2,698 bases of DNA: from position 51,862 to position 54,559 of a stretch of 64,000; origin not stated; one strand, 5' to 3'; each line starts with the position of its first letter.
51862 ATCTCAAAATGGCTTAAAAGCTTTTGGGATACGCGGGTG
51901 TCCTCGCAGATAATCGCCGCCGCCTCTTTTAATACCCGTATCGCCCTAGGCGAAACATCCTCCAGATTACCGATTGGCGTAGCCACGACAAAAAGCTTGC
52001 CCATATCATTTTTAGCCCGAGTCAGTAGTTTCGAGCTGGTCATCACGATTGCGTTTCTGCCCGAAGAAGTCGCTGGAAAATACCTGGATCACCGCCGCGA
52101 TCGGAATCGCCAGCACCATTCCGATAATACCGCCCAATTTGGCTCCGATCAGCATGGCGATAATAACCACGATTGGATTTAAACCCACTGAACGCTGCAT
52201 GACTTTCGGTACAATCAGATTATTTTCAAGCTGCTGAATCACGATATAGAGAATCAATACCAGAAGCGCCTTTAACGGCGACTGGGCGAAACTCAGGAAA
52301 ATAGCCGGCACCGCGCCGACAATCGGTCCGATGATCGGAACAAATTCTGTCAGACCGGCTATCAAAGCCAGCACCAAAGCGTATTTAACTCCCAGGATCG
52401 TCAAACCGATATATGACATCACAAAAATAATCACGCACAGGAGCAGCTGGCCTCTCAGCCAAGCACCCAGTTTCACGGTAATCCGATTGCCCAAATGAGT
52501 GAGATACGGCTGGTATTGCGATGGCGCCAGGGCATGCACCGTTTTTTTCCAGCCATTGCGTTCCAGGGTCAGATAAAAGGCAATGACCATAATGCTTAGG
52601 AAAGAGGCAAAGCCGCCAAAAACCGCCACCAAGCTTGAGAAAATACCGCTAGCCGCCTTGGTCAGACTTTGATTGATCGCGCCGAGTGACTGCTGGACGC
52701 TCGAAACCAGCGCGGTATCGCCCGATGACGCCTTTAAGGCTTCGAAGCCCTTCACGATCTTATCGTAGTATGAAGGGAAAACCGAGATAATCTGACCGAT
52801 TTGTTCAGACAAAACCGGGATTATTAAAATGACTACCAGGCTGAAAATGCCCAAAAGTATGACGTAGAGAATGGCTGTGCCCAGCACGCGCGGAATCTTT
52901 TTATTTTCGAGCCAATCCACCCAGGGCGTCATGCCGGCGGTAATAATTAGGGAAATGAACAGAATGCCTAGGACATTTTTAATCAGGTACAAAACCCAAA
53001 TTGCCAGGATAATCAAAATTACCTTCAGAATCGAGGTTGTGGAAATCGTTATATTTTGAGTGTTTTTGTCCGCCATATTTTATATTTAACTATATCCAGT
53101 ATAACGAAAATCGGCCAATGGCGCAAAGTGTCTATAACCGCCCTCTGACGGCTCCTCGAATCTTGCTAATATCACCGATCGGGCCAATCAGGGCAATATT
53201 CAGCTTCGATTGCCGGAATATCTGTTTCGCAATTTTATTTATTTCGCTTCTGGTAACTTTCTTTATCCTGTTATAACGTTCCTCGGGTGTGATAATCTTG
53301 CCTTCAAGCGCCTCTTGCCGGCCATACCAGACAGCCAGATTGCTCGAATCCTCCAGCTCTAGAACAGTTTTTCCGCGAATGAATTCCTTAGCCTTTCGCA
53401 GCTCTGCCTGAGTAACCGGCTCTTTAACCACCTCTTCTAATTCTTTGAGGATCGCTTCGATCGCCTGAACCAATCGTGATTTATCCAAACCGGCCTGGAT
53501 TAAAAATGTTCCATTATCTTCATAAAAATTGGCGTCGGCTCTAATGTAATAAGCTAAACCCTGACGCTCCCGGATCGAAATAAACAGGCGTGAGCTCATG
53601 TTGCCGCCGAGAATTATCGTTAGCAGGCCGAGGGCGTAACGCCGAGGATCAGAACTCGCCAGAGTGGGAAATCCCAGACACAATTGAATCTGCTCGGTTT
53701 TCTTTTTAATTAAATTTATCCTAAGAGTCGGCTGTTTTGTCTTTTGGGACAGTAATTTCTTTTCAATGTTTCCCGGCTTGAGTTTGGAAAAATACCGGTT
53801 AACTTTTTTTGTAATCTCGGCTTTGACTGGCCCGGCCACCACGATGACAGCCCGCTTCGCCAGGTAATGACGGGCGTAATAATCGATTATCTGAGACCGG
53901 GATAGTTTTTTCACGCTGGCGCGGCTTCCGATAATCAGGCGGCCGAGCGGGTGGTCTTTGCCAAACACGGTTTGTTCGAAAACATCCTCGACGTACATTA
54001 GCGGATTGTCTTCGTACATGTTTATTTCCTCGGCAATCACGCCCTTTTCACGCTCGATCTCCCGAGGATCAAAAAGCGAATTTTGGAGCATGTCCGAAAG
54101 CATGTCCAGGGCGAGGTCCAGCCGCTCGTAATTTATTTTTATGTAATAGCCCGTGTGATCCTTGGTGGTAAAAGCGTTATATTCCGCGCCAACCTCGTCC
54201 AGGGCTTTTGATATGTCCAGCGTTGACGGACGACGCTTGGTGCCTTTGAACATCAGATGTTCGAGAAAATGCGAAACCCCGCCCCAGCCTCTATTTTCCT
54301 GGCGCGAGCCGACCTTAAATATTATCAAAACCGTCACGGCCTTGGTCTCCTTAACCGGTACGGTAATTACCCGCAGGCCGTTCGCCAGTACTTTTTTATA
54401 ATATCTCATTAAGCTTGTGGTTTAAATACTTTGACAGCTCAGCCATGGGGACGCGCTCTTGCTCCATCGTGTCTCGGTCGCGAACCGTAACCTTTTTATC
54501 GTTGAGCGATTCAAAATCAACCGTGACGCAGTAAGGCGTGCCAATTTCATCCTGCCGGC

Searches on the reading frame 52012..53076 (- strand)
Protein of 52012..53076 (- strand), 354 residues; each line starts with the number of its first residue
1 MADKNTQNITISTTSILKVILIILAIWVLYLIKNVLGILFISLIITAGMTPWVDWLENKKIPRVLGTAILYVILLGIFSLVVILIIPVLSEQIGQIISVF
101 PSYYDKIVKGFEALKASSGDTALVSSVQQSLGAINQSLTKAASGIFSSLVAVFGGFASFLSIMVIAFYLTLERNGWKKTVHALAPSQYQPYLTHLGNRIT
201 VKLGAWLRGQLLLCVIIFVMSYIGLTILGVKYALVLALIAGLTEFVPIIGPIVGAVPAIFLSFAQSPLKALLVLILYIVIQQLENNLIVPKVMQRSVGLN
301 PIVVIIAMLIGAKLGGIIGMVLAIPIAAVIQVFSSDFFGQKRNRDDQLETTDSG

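Call 53: search_protein_families(library=pfam, proteins=[window:52012-53076:-], max_evalue=0.0001)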
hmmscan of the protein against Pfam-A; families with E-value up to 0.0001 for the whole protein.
window:52012-53076:- (354 aa): 1 family
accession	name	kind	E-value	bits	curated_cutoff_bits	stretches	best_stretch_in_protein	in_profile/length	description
PF01594.21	AI-2E_transport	-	2.7e-65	221.1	34.3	1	17-335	2-324/327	AI-2E family transporter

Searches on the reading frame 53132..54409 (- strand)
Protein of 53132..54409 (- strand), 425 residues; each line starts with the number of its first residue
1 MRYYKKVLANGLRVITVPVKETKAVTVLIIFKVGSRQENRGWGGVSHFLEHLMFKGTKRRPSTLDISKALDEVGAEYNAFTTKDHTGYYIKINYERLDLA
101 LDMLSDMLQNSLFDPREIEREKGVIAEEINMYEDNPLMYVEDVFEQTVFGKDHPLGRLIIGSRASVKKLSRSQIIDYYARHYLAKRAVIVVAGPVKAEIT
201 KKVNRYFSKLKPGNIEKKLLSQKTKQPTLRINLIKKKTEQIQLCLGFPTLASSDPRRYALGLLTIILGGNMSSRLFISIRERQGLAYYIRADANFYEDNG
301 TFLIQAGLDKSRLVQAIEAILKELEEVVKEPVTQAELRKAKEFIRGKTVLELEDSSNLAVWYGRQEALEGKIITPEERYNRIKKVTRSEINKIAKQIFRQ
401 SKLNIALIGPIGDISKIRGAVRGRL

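Call 53: search_protein_families(library=pfam, proteins=[window:53132-54409:-], max_evalue=0.0001)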
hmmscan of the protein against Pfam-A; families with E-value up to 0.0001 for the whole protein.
window:53132-54409:- (425 aa): 2 families
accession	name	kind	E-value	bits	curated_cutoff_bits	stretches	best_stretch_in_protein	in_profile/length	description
PF05193.26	Peptidase_M16_C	-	4.9e-39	134.5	23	1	168-342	1-179/181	Peptidase M16 inactive domain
PF00675.25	Peptidase_M16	-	5.5e-38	130.6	22.3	1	14-151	2-138/149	Insulinase (Peptidase family M16)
